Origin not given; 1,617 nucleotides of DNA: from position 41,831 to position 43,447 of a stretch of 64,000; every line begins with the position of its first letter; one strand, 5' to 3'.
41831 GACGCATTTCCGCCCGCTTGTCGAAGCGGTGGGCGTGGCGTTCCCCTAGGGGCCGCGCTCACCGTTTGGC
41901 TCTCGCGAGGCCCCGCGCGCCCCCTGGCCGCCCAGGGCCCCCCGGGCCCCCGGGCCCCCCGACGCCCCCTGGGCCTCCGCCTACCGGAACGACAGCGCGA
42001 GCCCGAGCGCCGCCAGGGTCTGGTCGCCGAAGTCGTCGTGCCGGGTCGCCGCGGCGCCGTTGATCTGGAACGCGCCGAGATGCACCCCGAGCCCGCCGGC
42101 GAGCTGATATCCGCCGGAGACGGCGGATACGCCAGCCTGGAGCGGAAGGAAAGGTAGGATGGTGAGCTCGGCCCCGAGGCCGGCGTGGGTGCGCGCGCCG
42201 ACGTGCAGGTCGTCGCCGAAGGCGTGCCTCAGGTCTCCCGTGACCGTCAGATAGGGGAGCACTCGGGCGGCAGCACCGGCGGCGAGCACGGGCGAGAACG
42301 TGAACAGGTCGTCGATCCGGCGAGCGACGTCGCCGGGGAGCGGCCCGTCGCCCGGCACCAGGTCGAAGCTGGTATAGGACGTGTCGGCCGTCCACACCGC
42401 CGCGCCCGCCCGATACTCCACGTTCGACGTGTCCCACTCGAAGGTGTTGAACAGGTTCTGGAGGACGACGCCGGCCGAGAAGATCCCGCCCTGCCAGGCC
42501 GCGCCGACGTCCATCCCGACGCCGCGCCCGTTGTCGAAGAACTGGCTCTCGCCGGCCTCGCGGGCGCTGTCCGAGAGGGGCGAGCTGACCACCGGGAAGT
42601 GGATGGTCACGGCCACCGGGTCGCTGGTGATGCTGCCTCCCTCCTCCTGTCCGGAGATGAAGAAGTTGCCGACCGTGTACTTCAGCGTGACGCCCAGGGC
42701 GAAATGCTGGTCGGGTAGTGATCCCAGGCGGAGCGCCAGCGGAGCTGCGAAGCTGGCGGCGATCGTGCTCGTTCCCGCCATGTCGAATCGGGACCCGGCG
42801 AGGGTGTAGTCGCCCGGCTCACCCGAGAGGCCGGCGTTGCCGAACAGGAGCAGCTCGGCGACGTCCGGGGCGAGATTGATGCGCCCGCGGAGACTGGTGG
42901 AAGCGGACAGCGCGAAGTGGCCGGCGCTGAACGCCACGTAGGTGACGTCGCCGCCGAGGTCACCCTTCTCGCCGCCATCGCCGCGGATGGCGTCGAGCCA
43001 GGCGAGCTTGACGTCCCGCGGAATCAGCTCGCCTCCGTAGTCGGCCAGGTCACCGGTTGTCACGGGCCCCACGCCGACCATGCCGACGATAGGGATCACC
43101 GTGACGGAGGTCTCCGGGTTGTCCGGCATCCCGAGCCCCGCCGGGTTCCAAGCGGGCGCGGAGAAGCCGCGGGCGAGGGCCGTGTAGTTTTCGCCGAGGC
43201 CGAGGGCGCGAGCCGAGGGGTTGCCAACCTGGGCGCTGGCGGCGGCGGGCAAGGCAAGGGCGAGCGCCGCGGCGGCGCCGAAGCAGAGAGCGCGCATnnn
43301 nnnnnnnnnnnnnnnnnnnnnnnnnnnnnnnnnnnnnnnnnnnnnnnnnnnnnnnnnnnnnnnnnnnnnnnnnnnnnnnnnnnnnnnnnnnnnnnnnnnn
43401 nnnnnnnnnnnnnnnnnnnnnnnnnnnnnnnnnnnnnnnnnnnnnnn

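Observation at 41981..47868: Four-gene envelope cluster: Ig-repeat HExxH lipoprotein protease, two domain-less lipoproteins and a barrel-like protein, arranged as two translationally coupled pairs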

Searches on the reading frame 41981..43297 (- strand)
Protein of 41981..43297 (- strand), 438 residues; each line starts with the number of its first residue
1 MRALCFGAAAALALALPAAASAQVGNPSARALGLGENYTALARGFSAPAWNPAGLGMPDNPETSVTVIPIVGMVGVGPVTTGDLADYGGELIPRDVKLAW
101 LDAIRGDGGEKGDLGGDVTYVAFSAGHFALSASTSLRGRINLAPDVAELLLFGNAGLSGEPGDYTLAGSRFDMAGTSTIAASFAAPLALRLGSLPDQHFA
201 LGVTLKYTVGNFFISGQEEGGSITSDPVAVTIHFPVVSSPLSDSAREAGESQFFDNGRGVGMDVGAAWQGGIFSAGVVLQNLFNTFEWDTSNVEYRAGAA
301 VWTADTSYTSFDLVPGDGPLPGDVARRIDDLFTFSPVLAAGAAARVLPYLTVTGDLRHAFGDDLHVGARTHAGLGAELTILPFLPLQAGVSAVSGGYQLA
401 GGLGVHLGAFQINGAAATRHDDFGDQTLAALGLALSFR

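Call 4: search_protein_families(library=pfam, proteins=[window:41981-43297:-], max_evalue=0.1)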
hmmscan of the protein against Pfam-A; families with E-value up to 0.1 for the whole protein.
window:41981-43297:- (438 aa): 2 families
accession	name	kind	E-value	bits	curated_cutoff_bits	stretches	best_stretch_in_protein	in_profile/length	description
PF13729.12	TraF_2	-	7.8e-08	32.3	25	1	251-355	187-262/264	F plasmid transfer operon, TraF, protein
PF18990.6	DUF5723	-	2.4e-05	24.6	26.8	1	118-269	69-223/376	Family of unknown function (DUF5723)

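Call 5: search_protein_families(library=ncbifam, proteins=[window:41981-43297:-], max_evalue=0.1)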
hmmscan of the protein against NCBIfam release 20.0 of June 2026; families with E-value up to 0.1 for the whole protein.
window:41981-43297:- (438 aa): 2 families
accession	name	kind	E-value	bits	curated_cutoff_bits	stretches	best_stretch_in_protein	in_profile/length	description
NF033709.1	PorV_fam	subfamily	6.9e-07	29.1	90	1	26-71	10-56/326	PorV/PorQ family protein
NF052325.1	PorVQ2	equivalog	0.0013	17.7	325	1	28-55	35-62/354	putative type IX sorting system protein PorV2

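Call 19: find_homologous_proteins(query=window:41984-43297:-, max_evalue=0.001)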
Query window:41984-43297:- (438 aa): 243 proteins with E <= 0.001 among 8000 candidates; the best 120 are listed.
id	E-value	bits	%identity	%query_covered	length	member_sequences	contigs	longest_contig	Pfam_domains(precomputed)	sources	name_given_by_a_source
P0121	2.4e-282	954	100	100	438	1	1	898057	PF18990.7,PF13729.13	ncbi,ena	-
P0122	1.4e-195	669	72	97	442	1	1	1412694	PF18990.7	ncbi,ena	-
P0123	2.3e-166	572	60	98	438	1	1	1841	-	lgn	-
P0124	4.9e-166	571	62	98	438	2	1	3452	PF13729.13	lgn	-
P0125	8.0e-166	570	61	95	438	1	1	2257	PF13729.13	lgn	-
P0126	4.0e-162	558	59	99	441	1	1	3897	PF18990.7,PF13729.13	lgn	-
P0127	6.9e-162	558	59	100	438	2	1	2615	PF18990.7,PF13729.13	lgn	-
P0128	1.1e-161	557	58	100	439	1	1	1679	PF18990.7,PF13729.13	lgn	-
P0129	2.1e-161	556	59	96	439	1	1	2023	PF13729.13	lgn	-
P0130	2.9e-160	552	58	94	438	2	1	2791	PF13729.13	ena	-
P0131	5.2e-160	551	58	100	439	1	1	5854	PF18990.7,PF13729.13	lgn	-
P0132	1.1e-159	550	59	100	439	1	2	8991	PF13729.13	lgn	-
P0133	3.0e-159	549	59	98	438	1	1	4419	PF18990.7,PF13729.13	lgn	-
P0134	4.4e-158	545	59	94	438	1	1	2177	PF13729.13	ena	-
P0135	4.6e-158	545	57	96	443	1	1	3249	-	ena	-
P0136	5.2e-158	545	57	99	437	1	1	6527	PF13729.13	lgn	-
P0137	1.2e-157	544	57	100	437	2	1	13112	PF18990.7,PF13729.13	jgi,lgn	jgi:hypothetical protein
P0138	1.9e-157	543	57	94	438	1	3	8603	PF13729.13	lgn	-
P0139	2.9e-157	542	59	95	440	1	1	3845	PF18990.7,PF13729.13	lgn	-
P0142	7.1e-156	538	59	99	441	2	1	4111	PF13729.13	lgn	-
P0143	1.0e-155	537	57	94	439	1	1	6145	PF13729.13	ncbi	-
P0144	2.0e-155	536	56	95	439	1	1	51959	PF18990.7,PF13729.13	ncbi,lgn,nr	ncbi:MAG TPA: DUF5723 family protein [Longimicrobiales bacterium]|nr:DUF5723 family protein [Longimi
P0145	3.0e-155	536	57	100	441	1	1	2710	PF18990.7,PF13729.13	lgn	-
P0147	1.1e-154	534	56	100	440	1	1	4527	PF18990.7,PF13729.13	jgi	jgi:hypothetical protein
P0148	3.1e-154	532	55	100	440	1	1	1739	PF18990.7,PF13729.13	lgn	-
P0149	3.4e-154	532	58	95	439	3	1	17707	PF18990.7,PF13729.13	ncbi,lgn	ncbi:MAG: conjugal transfer protein TraF [Gemmatimonadota bacterium]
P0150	6.1e-154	531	58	99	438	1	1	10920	PF18990.7,PF13729.13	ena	-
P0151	9.4e-154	531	58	94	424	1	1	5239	PF13729.13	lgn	-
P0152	1.2e-153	530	56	94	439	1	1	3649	PF13729.13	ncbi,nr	ncbi:MAG TPA: conjugal transfer protein TraF [Longimicrobiales bacterium]|nr:conjugal transfer prote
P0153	3.5e-153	529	56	95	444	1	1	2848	PF13729.13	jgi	jgi:hypothetical protein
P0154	4.9e-153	528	57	100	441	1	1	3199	PF18990.7,PF13729.13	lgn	-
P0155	8.1e-153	528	55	99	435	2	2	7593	PF18990.7,PF13729.13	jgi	jgi:hypothetical protein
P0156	4.9e-152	525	55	100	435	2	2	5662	PF18990.7,PF13729.13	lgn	-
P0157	5.9e-152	525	56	99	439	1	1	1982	PF18990.7,PF13729.13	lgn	-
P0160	3.7e-151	522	58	94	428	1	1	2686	PF13729.13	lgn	-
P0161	8.2e-151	521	56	97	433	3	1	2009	PF18990.7,PF13729.13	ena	-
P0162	1.2e-150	520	57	96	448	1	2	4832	PF18990.7,PF13729.13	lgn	-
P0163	1.3e-150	520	54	100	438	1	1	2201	PF18990.7,PF13729.13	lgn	-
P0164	1.7e-150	520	54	100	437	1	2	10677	PF13729.13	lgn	-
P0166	3.4e-150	519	57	97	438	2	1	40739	PF13729.13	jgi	jgi:hypothetical protein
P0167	2.7e-149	516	55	100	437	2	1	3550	PF13729.13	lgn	-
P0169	2.6e-148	513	53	100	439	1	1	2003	PF18990.7,PF13729.13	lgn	-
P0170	4.4e-148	512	56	97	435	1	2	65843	PF18990.7,PF13729.13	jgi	jgi:hypothetical protein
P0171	8.1e-148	511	57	99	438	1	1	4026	PF18990.7,PF13729.13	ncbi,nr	ncbi:MAG: conjugal transfer protein TraF [Longimicrobiales bacterium]|nr:conjugal transfer protein T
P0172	1.4e-147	510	53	100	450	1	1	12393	PF18990.7,PF13729.13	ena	-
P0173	3.2e-147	509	55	95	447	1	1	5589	PF18990.7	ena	-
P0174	3.9e-147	509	56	92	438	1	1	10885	PF13729.13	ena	-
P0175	6.2e-147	508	54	100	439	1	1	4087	PF13729.13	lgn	-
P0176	8.2e-147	508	53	100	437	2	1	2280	PF13729.13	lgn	-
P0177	1.0e-146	507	53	100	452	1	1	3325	PF18990.7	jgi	jgi:hypothetical protein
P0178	4.5e-146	505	53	99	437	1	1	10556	PF18990.7,PF13729.13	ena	-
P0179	6.0e-146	505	55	98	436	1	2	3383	PF18990.7,PF13729.13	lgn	-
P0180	4.8e-145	502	53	95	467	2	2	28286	PF18990.7,PF13729.13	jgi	jgi:hypothetical protein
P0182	3.1e-144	499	54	94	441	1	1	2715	PF18990.7,PF13729.13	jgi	-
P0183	3.2e-143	496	54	100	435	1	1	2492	PF13729.13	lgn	-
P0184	9.2e-143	494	54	100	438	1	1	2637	PF18990.7,PF13729.13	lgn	-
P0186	7.9e-141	488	53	97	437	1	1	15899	PF18990.7,PF13729.13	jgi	jgi:hypothetical protein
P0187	1.2e-139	484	53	95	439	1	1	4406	PF18990.7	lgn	-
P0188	1.7e-138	480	52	96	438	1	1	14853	PF18990.7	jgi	jgi:hypothetical protein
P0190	5.1e-136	472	52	100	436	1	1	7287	PF18990.7,PF13729.13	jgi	jgi:hypothetical protein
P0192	3.6e-133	463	52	95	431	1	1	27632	PF18990.7,PF13729.13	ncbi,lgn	-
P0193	3.3e-130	453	51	96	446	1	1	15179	PF18990.7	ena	-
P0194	6.1e-130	452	52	94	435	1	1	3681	PF18990.7,PF13729.13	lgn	-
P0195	5.4e-129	449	51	98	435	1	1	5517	PF18990.7,PF13729.13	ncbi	ncbi:MAG: conjugal transfer protein TraF [Gemmatimonadota bacterium]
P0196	2.7e-128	447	50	94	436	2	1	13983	PF18990.7,PF13729.13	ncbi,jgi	ncbi:MAG: conjugal transfer protein TraF [Gemmatimonadota bacterium]|jgi:hypothetical protein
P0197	1.5e-127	444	50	94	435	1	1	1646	PF18990.7,PF13729.13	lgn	-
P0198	8.6e-127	442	50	99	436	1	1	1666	PF18990.7,PF13729.13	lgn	-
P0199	2.1e-125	437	50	98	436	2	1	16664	PF18990.7,PF13729.13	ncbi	ncbi:MAG: conjugal transfer protein TraF [Gemmatimonadota bacterium]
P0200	1.7e-123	431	50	97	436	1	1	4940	PF18990.7,PF13729.13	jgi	jgi:hypothetical protein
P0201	2.9e-123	430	48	95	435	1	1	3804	PF18990.7,PF13729.13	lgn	-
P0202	2.5e-119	417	49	97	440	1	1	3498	PF18990.7,PF13729.13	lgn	-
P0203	1.2e-110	389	47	94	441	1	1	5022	PF18990.7,PF13729.13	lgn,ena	-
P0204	1.1e-104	369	44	98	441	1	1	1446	PF18990.7,PF13729.13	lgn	-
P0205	1.3e-104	369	45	95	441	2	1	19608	PF18990.7,PF13729.13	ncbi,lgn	ncbi:MAG TPA: DUF5723 family protein [Longimicrobiales bacterium]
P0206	4.4e-104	367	44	94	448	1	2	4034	PF18990.7,PF13729.13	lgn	-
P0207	1.1e-103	366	43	94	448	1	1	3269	PF18990.7,PF13729.13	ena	-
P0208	1.1e-102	362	46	100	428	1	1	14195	PF13729.13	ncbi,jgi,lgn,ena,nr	ncbi:MAG TPA: hypothetical protein VKA84_14710 [Gemmatimonadaceae bacterium]|nr:hypothetical protein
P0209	1.8e-102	362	44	95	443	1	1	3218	PF18990.7,PF13729.13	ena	-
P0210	5.3e-101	357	44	97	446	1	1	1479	PF18990.7,PF13729.13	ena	-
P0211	2.1e-100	355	44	94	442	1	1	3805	PF18990.7,PF13729.13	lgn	-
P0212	6.4e-100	353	43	94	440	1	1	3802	PF18990.7,PF13729.13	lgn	-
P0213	4.9e-99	350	43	99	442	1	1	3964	PF18990.7,PF13729.13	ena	-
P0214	6.5e-99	350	45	94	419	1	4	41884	PF13729.13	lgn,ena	-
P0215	2.0e-97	345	43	99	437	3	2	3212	PF18990.7,PF13729.13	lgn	-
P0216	6.2e-96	340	43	95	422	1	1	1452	PF18990.7,PF13729.13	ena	-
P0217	1.7e-94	335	43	93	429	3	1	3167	PF18990.7,PF13729.13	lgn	-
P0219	2.2e-94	335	43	96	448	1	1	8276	PF18990.7,PF13729.13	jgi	jgi:hypothetical protein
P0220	2.4e-94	335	43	96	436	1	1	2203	PF18990.7,PF13729.13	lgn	-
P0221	9.4e-93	330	44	98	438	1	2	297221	PF18990.7,PF13729.13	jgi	jgi:hypothetical protein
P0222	1.1e-92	329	44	85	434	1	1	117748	PF13729.13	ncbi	ncbi:MAG TPA: conjugal transfer protein TraF [Longimicrobiales bacterium]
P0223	7.0e-92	327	42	99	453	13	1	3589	PF18990.7,PF13729.13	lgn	-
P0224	3.7e-91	324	43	98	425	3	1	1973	PF18990.7,PF13729.13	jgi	jgi:hypothetical protein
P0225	5.3e-90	321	44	92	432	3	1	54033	PF13729.13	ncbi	ncbi:MAG: hypothetical protein WD737_02980 [Gemmatimonadota bacterium]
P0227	1.4e-89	319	41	99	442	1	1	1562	PF13729.13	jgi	jgi:hypothetical protein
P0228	1.8e-89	319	41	95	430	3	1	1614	PF18990.7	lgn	-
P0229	1.9e-89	319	42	97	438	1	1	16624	PF18990.7,PF13729.13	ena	-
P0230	2.7e-89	318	43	92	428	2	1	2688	PF18990.7,PF13729.13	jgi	jgi:hypothetical protein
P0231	3.8e-89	318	42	100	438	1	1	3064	PF18990.7,PF13729.13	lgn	-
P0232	4.2e-89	318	43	99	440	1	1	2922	PF18990.7,PF13729.13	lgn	-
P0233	9.1e-89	317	42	95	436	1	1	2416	PF18990.7,PF13729.13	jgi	jgi:hypothetical protein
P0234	1.4e-88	316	42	100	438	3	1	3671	PF18990.7,PF13729.13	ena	-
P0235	3.2e-88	315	42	92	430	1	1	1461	PF18990.7,PF13729.13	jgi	jgi:hypothetical protein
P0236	6.0e-88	314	42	100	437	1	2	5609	PF18990.7,PF13729.13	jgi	jgi:hypothetical protein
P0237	6.5e-88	314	42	100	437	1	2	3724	PF18990.7,PF13729.13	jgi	jgi:hypothetical protein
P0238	8.6e-88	313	42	100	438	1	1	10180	PF18990.7,PF13729.13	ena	-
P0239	2.4e-87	312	42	98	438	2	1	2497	PF18990.7,PF13729.13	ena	-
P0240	6.3e-87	310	41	100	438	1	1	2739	PF18990.7,PF13729.13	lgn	-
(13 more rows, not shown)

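Call 20: find_encoding_contigs(protein=P0144, flank=7000, max_places=1)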
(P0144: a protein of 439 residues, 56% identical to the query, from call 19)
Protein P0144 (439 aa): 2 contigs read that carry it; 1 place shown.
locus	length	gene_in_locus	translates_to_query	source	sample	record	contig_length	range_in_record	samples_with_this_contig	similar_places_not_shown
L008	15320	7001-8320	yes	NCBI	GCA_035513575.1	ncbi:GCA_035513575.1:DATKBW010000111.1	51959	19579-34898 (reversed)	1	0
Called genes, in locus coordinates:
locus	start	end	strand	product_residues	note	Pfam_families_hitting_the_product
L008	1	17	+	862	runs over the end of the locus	PF00246:Peptidase_M14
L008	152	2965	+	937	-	PF02369:Big_1, PF01833:TIG (weak)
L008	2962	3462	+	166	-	-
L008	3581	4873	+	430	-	-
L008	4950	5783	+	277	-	PF00924:MS_channel_2nd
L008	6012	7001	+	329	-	-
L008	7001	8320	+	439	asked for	PF13729:TraF_2 (faint), PF18990:DUF5723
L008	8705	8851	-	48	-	-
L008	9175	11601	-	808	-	PF00326:Peptidase_S9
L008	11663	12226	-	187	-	PF08207:EFP_N, PF01132:EFP, PF09285:Elong-fact-P_C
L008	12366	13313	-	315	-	PF00781:DAGK_cat, PF19279:YegS_C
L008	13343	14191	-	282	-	PF01435:Peptidase_M48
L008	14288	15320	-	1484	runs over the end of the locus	PF05359:DUF748 (weak), PF27051:TamB_N (faint), PF04357:TamB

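Call 21: find_encoding_contigs(protein=P0221, flank=7000, max_places=1)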
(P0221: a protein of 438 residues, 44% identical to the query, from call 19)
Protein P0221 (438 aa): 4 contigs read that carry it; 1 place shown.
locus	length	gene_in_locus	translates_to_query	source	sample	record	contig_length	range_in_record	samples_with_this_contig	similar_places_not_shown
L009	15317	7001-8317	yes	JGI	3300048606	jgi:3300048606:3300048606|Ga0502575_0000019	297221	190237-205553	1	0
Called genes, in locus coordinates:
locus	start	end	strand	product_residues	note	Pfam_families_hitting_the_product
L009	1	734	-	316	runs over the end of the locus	PF00551:Formyl_trans_N, PF02911:Formyl_trans_C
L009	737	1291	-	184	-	PF01327:Pep_deformylase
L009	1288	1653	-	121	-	PF02699:YajC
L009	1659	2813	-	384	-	PF01702:TGT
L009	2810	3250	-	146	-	-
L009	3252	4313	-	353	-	PF02547:Queuosine_synth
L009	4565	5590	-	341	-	PF05496:RuvB_N, PF00004:AAA, PF07728:AAA_5 (weak), PF17864:AAA_lid_4, PF05491:WHD_RuvB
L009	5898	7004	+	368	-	-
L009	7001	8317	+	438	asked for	PF18990:DUF5723, PF13729:TraF_2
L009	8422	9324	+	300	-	PF01073:3Beta_HSD, PF01370:Epimerase, PF02719:Polysacc_synt_2 (weak), PF05368:NmrA, PF13460:NAD_binding_10, PF16363:GDP_Man_Dehyd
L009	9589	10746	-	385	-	PF00155:Aminotran_1_2, PF00266:Aminotran_5 (faint), PF01041:DegT_DnrJ_EryC1, PF01053:Cys_Met_Meta_PP (weak)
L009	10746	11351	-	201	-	PF01330:RuvA_N, PF14520:HHH_5, PF07499:RuvA_C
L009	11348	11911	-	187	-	PF02075:RuvC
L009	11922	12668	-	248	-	PF20772:TACO1_YebC_N, PF01709:Transcrip_reg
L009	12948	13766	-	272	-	PF03796:DnaB_C, PF06745:ATPase, PF13481:AAA_25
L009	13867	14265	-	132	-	-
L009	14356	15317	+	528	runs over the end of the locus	PF00072:Response_reg, PF08665:PglZ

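Call 22: find_encoding_contigs(protein=P0222, flank=7000, max_places=1)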
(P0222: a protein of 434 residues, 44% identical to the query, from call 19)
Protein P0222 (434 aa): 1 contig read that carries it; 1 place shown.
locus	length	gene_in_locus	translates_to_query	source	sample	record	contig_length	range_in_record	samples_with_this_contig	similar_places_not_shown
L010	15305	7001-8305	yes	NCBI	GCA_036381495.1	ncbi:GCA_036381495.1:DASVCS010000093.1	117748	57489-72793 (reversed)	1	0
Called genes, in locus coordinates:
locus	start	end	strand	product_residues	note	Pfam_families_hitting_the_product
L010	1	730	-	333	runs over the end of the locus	PF00480:ROK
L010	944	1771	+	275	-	PF00535:Glycos_transf_2, PF13641:Glyco_tranf_2_3 (weak)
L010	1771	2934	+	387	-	PF13439:Glyco_transf_4, PF13579:Glyco_trans_4_4, PF20706:GT4-conflict, PF00534:Glycos_transf_1, PF13692:Glyco_trans_1_4, PF13524:Glyco_trans_1_2 (weak)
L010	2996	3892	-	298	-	PF00535:Glycos_transf_2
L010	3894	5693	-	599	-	PF00009:GTP_EFTU, PF03144:GTP_EFTU_D2, PF00679:EFG_C, PF06421:LepA_C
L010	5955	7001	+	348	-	-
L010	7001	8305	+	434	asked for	PF13729:TraF_2 (weak)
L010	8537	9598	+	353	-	-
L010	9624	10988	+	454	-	-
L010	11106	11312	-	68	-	-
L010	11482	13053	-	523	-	PF04389:Peptidase_M28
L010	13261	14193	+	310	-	PF01882:DUF58, PF13519:VWA_2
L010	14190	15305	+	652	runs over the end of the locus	PF07584:BatA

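Call 42: predict_structure(alignment_id=A4)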
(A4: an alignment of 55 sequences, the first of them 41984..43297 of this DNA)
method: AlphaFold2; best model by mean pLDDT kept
length: 438 residues; sequences in the alignment: 55
mean_pLDDT: 87.6   pTM: 0.84
mean pLDDT of the five models: 87.6, 86.8, 86.8, 86.0, 78.3
residues with pLDDT >= 90: 286; 70-90: 109; 50-70: 21; < 50: 22
segments of 3 or more residues with pLDDT < 50: 1-22
pLDDT, mean of each block of 10 residues (from residue 1): 45 36 64 96 95 97 94 91 89 94 94 92 97 93 91 74 83 94 96 94 97 91 77 89 71 86 97 97 93 87 83 74 87 89 98 95 73 97 96 95 95 95 91 92
secondary structure, 60 per line:
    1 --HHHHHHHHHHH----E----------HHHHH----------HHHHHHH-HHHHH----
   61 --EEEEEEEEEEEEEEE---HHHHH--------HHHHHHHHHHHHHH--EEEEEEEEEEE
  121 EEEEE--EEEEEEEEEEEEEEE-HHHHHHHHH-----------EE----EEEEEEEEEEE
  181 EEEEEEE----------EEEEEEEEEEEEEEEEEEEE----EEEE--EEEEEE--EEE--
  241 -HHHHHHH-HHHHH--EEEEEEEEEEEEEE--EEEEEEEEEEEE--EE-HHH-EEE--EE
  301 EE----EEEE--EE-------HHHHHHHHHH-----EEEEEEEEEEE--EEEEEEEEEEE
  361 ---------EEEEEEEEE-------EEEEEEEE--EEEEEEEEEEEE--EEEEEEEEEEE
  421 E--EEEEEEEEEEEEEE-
elements in order: H3-13 H29-33 H44-50 H52-56 E63-77 H81-85 H94-107 E110-125 E128-142 H144-152 E170-187 E198-217 E222-225 E228-233 E236-238 H242-248 H250-254 E257-270 E273-284 E294-296 E299-302 E307-310 H322-331 E337-347 E350-360 E370-378 E386-393 E396-407 E410-421 E424-437

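Call 47: fold_search(model_id=the predicted structure, library=pdb)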
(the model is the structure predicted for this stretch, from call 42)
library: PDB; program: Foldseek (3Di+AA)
matches with E <= 10: 1520; with E <= 0.001: 244
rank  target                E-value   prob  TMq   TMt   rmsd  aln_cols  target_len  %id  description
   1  3pgs_A                3.3e-12  1.00  0.46  0.47   9.3       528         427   12  Phe3Gly mutant of EcFadL (released 2011-05-25)
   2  6z37                  3.3e-12  1.00  0.48  0.50   9.0       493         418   12  TodX monoaromatic hydrocarbon channel deltaS2 mutant (released 2020-11-04)
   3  3bry_A                3.9e-12  1.00  0.49  0.55   8.7       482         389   12  Crystal structure of the Ralstonia pickettii toluene transporter TbuX (released 2008-06-10)
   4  3pgs_B                5.3e-12  1.00  0.45  0.46  11.3       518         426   12  Phe3Gly mutant of EcFadL (released 2011-05-25)
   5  3pgr                  7.1e-12  1.00  0.44  0.50  14.0       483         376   12  Asp348Arg mutant of EcFadL (released 2011-05-25)
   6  2r4o_A                1.2e-11  1.00  0.43  0.44  12.5       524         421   12  Crystal structure of the long-chain fatty acid transporter FadL mutant delta NPA (released 2008-09-16)
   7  9hjm_F                3.1e-11  1.00  0.46  0.51   8.3       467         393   10  Porphyromonas gingivalis BAM complex (released 2025-11-19)
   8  3dwo                  3.6e-11  1.00  0.48  0.47  10.4       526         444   11  Crystal structure of a Pseudomonas aeruginosa FadL homologue (released 2008-12-16)
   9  1t1l_A                7.7e-11  1.00  0.43  0.44  13.4       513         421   12  Crystal structure of the long-chain fatty acid transporter FadL (released 2004-06-15)
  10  6z34                  1.5e-10  1.00  0.50  0.56   8.4       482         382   10  CymD monoaromatic hydrocarbon channel (released 2020-11-04)
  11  3dwn_A                2.1e-10  1.00  0.44  0.45  11.5       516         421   12  Crystal structure of the long-chain fatty acid transporter FadL mutant A77E/S100R (released 2008-12-16)
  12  3pf1_A                4.1e-10  1.00  0.44  0.45  11.9       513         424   13  E. coli FadL Asp348Ala mutant (released 2011-05-25)
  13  1t16_A                4.1e-10  1.00  0.43  0.44  13.4       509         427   12  Crystal structure of the bacterial fatty acid transporter FadL from Escherichia coli (released 2004-06-15)
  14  9hiv_F                1.1e-09  1.00  0.42  0.44  10.3       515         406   11  BamADG components of the Bacteroides thetaiotaomicron BAM machinery (released 2025-08-27)
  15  2f1c                  1.9e-09  1.00  0.34  0.53  11.2       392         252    9  Crystal structure of the monomeric porin OmpG (released 2006-06-27)
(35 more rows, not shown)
